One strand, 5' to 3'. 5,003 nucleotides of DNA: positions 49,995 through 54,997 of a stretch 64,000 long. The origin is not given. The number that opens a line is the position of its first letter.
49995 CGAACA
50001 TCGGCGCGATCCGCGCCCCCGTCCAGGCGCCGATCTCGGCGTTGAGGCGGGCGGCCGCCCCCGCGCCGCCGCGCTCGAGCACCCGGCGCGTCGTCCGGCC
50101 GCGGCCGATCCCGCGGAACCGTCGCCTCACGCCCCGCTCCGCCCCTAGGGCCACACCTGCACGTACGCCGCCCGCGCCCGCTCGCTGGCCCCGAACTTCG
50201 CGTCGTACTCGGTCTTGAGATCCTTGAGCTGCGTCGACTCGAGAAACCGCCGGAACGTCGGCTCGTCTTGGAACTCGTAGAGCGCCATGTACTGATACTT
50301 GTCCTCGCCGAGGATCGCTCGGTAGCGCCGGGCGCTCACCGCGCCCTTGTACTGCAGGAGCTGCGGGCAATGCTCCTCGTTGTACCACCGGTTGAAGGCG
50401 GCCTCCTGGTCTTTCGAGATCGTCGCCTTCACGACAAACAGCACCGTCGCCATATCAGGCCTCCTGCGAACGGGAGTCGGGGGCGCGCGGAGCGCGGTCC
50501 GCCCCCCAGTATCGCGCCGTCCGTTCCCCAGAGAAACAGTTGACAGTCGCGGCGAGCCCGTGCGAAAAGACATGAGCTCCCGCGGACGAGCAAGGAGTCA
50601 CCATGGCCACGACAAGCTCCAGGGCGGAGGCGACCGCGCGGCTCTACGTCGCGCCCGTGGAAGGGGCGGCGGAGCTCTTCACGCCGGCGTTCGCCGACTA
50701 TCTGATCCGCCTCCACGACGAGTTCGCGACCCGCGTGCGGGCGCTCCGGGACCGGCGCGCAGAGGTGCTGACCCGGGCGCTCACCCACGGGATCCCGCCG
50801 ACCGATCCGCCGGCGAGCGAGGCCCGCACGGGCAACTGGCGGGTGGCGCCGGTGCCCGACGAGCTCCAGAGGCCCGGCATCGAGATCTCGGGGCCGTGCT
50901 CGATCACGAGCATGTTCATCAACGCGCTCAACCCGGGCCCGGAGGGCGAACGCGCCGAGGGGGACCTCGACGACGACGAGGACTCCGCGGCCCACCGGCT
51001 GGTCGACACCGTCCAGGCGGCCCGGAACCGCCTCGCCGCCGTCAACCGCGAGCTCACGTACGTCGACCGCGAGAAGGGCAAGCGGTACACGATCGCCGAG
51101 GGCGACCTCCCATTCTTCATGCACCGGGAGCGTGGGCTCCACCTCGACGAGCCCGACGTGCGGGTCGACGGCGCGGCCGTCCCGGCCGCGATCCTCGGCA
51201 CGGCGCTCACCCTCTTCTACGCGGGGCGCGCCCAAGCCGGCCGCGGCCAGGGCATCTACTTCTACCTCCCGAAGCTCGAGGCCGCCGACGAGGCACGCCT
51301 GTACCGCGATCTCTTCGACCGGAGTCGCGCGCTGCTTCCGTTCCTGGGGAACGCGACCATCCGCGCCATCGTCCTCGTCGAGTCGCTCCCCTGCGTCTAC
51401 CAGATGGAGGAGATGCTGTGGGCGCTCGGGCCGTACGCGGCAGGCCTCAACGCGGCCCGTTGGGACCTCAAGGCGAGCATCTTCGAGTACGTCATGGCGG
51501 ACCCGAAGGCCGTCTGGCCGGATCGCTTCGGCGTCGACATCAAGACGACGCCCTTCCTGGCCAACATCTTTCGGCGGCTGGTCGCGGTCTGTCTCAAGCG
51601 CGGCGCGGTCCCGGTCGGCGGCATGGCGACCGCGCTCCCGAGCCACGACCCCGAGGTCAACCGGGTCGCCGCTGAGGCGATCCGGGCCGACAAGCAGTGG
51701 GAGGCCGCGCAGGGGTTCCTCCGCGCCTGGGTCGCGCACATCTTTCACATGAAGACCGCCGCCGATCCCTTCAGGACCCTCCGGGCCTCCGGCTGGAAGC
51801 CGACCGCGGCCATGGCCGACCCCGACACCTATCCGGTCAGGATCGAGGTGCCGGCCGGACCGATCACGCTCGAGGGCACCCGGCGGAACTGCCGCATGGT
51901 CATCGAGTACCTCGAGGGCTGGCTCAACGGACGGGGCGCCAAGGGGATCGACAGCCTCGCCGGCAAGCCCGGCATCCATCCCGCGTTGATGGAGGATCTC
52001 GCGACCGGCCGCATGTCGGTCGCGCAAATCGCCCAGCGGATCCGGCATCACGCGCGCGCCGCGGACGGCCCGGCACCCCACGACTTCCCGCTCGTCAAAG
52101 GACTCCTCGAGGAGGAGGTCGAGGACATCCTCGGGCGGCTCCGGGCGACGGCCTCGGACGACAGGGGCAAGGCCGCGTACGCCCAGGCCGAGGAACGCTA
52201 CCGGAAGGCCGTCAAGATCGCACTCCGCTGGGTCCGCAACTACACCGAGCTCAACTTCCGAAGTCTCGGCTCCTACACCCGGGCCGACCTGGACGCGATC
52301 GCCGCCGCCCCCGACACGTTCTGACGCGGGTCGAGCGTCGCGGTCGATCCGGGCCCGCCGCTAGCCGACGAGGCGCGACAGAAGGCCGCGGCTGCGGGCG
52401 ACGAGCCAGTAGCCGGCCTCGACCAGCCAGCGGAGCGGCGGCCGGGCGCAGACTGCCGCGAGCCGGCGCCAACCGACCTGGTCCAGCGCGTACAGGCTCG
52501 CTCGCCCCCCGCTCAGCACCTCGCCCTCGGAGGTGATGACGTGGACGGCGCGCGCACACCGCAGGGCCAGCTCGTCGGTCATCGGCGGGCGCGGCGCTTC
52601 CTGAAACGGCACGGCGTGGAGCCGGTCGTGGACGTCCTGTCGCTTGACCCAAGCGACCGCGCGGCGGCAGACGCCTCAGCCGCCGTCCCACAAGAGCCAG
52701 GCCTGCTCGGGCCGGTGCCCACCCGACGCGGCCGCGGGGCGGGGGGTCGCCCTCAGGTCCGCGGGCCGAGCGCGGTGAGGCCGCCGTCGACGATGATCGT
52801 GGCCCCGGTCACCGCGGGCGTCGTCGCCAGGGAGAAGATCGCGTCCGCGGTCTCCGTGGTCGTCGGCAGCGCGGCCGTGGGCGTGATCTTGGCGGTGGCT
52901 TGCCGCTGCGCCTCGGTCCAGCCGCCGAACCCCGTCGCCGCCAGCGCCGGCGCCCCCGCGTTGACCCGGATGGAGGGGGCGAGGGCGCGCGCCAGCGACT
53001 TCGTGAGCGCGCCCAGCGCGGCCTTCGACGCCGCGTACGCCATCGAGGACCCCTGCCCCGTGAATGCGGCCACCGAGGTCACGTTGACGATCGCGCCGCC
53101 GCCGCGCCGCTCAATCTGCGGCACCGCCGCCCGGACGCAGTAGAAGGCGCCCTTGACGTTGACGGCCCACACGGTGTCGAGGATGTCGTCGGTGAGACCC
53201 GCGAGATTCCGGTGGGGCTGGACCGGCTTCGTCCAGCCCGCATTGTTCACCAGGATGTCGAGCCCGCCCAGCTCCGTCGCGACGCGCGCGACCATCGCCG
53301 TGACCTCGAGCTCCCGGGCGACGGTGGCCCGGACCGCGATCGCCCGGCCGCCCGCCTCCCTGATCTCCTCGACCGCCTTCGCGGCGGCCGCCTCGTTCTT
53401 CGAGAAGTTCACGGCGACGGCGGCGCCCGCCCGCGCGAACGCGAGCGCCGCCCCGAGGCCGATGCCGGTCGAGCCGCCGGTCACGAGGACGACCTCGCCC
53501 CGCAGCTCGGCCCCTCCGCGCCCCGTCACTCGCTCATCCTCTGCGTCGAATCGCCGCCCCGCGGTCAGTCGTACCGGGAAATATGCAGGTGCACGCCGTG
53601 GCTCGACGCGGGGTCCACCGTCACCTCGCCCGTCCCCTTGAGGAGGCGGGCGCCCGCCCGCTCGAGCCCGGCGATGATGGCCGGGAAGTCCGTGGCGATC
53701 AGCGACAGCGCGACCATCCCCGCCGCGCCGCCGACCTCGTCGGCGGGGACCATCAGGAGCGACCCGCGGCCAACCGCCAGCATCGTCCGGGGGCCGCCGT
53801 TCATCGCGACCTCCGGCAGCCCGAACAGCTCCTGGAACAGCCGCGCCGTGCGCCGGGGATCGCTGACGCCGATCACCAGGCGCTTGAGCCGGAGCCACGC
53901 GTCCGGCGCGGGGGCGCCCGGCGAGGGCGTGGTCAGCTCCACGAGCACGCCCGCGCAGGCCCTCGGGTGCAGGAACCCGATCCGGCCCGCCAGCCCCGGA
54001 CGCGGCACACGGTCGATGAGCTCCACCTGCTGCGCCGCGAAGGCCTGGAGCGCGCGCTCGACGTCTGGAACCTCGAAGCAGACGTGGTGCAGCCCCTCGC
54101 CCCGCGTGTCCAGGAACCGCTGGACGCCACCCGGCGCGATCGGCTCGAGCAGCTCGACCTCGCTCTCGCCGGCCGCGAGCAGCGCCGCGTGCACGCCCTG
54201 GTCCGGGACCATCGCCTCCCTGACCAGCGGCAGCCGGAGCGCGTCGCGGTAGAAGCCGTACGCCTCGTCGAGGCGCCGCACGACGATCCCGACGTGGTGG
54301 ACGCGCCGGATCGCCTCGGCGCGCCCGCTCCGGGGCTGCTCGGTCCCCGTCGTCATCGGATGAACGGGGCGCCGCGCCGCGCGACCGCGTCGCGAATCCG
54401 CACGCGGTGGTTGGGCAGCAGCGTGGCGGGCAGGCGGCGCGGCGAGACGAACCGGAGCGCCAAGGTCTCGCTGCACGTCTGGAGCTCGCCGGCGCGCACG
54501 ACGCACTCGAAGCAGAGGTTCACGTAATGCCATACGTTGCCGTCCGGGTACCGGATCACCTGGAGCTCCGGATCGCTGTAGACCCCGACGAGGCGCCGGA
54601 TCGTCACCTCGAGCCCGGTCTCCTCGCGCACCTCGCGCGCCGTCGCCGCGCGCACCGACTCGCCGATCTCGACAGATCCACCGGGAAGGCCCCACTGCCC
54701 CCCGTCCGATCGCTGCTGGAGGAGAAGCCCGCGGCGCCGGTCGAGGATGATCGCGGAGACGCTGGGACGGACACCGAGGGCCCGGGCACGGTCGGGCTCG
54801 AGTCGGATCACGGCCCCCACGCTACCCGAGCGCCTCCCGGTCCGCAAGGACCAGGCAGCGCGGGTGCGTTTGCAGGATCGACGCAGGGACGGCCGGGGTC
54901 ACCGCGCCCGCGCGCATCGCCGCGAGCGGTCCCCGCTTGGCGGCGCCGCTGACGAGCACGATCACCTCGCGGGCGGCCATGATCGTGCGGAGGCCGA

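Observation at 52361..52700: Candidate selenoprotein: DUF393/DCC-family oxidoreductase with TGA at the first Cys of its CxxC motif plus a downstream SECIS-like hairpin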

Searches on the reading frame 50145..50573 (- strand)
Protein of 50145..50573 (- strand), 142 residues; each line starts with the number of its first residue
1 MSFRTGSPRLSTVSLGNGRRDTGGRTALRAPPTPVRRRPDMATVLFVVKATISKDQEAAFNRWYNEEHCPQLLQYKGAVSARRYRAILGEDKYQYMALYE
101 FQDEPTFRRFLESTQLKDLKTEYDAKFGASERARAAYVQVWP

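Call 26: search_protein_families(library=pfam, proteins=[window:50145-50573:-], max_evalue=0.00001)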
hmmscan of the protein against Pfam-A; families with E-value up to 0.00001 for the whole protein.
window:50145-50573:- (142 aa): 1 family
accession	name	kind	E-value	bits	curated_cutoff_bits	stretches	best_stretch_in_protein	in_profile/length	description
PF14114.12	DUF4286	-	7.3e-09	36.2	25.8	1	44-129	2-88/100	Domain of unknown function (DUF4286)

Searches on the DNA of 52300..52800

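Call 55: search_rna_families(source=window, start=52300, end=52800, threshold=evalue, max_evalue=10)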
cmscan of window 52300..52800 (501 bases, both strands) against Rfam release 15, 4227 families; matches with E-value up to 10: 6.
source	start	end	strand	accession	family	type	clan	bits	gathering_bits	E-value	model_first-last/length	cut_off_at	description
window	52633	52663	+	RF03934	mir-m107-1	Gene; miRNA;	-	18.8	83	0.83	1-65/65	no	mir-m107-1 microRNA precursor family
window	52632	52715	-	RF03211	mir-666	Gene; miRNA;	-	16.9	70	2.9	1-86/86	no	mir-666 microRNA precursor family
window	52633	52663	-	RF03934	mir-m107-1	Gene; miRNA;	-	16.3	83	3.4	1-65/65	no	mir-m107-1 microRNA precursor family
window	52324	52356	+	RF01944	mir-2518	Gene; miRNA;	-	14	61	8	1-67/67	no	mir-2518 microRNA precursor family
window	52427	52445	-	RF03058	sul1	Cis-reg; riboswitch;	-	12.9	36.2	9.4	32-50/56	no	sul1 RNA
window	52581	52626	-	RF02044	CDKN2B-AS_2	Gene; lncRNA;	-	11.4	50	9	1-46/46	no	CDKN2B antisense RNA 1 convserved region 2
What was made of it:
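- There is no Rfam match (call 55).
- Tried and rejected: Only noise-level miRNA hits at E of 0.8 or higher (call 55).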

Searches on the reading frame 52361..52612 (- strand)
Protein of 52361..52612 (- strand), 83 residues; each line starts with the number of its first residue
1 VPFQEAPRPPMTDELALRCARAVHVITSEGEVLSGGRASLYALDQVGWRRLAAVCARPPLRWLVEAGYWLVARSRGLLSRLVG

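Call 9: search_protein_families(library=pfam, proteins=[window:52364-52612:-], max_evalue=0.01)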
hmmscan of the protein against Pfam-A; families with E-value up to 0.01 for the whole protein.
seq(83 aa): 1 family
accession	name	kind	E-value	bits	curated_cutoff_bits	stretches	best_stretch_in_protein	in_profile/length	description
PF04134.17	DCC1-like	-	3e-05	25.7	27.8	1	21-80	52-112/113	DCC1-like thiol-disulfide oxidoreductase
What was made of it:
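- Checked: The 83-aa ORF alone scores 25.7 bits, below the 27.8-bit cut-off (call 9).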

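Call 56: list_cluster_members(proteins=[window:52361-52612:-, P0046, P0069, P0071, P0057])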
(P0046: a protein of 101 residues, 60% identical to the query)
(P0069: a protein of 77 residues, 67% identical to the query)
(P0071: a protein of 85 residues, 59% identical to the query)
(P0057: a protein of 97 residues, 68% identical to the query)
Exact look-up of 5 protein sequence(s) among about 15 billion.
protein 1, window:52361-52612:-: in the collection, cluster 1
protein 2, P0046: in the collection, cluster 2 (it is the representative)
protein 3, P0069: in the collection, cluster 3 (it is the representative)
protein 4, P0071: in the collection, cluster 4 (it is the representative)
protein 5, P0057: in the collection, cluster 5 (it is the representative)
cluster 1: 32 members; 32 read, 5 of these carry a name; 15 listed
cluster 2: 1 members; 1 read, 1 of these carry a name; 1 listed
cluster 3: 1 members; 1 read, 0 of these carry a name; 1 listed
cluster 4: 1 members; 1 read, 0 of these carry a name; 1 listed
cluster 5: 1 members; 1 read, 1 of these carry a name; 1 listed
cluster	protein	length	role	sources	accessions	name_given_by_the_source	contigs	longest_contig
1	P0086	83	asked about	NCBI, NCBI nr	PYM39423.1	MAG: hypothetical protein DME17_01290 [Candidatus Rokuibacteriota bacterium] | MAG: hypothetical protein DME17_01290 [Candidatus Rokubacteria bacterium]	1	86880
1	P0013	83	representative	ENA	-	-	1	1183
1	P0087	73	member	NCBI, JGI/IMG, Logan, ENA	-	predicted DCC family thiol-disulfide oxidoreductase YuxK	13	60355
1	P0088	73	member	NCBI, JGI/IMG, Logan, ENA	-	predicted DCC family thiol-disulfide oxidoreductase YuxK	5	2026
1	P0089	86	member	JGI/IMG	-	hypothetical protein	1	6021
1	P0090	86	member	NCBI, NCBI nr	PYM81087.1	MAG: hypothetical protein DME09_17610 [Candidatus Rokuibacteriota bacterium] | MAG: hypothetical protein DME09_17610 [Candidatus Rokubacteria bacterium]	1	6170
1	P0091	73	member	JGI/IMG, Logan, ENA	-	-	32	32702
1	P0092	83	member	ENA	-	-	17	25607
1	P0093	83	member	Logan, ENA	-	-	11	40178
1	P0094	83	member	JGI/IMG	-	-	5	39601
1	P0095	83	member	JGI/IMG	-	-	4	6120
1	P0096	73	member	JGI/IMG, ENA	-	-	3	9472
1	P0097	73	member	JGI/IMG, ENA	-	-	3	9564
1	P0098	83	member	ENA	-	-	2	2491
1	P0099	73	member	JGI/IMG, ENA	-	-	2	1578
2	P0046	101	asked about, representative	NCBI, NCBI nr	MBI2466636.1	MAG: DUF393 domain-containing protein [Candidatus Rokubacteria bacterium] | DUF393 domain-containing protein [Candidatus Rokubacteria bacterium]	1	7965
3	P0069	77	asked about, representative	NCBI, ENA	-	-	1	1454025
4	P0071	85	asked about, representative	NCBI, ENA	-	-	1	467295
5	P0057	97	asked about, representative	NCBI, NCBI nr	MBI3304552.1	MAG: hypothetical protein HYZ72_21015 [Deltaproteobacteria bacterium] | hypothetical protein [Deltaproteobacteria bacterium]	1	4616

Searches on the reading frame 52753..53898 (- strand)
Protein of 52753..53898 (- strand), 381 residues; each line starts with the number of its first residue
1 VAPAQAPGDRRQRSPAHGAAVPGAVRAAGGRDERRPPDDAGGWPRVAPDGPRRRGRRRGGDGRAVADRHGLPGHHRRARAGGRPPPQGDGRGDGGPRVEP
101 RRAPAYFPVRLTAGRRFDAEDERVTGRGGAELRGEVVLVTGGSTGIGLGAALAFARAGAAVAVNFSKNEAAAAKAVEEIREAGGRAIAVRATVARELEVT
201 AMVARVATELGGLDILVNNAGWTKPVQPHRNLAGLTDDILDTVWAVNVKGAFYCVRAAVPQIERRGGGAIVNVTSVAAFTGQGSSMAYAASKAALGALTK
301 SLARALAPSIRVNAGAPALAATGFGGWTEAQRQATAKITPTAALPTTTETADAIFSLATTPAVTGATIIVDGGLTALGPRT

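Call 26: search_protein_families(library=pfam, proteins=[window:52753-53898:-], max_evalue=0.00001)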
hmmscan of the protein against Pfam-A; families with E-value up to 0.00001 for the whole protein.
window:52753-53898:- (381 aa): 3 families
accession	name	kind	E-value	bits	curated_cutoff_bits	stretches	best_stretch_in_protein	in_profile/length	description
PF00106.31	adh_short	-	9.8e-47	159.4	26.6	1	136-324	2-186/195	short chain dehydrogenase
PF13561.12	adh_short_C2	-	2.9e-43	148.6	27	1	144-375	6-236/236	Enoyl-(Acyl carrier protein) reductase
PF08659.16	KR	-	1.6e-11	44.9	22.6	1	137-315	3-176/180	KR domain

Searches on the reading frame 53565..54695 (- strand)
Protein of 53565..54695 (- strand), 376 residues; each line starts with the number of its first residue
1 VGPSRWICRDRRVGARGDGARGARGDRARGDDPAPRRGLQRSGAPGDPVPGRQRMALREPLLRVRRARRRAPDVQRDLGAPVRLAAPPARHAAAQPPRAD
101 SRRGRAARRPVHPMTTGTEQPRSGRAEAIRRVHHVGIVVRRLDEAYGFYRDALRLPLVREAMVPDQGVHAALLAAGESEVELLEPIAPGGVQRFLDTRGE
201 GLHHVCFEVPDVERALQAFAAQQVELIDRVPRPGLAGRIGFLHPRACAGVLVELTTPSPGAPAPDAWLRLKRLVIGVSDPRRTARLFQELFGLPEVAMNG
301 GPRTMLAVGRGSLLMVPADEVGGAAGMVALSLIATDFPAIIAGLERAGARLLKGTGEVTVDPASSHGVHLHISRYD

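Call 26: search_protein_families(library=pfam, proteins=[window:53565-54695:-], max_evalue=0.00001)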
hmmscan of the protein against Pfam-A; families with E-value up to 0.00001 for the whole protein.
window:53565-54695:- (376 aa): 3 families
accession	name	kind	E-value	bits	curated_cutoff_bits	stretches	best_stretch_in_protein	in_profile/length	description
PF13669.12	Glyoxalase_4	-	2.8e-20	73.1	27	1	133-238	1-105/109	Glyoxalase/Bleomycin resistance protein/Dioxygenase superfamily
PF00903.31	Glyoxalase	-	4e-17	63.1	20.6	1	131-253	1-120/121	Glyoxalase/Bleomycin resistance protein/Dioxygenase superfamily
PF13468.12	Glyoxalase_3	-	1.8e-10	41.6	25.1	1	133-291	2-176/176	Glyoxalase-like domain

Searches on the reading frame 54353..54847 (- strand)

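Call 26: search_protein_families(library=pfam, proteins=[window:54353-54847:-], max_evalue=0.00001)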
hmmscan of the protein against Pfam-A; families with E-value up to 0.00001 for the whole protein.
window:54353-54847:- (164 aa): 1 family
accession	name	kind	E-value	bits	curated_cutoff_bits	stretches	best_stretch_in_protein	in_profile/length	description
PF00293.34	NUDIX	-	7.8e-21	74.9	21.1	1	27-148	3-128/134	NUDIX domain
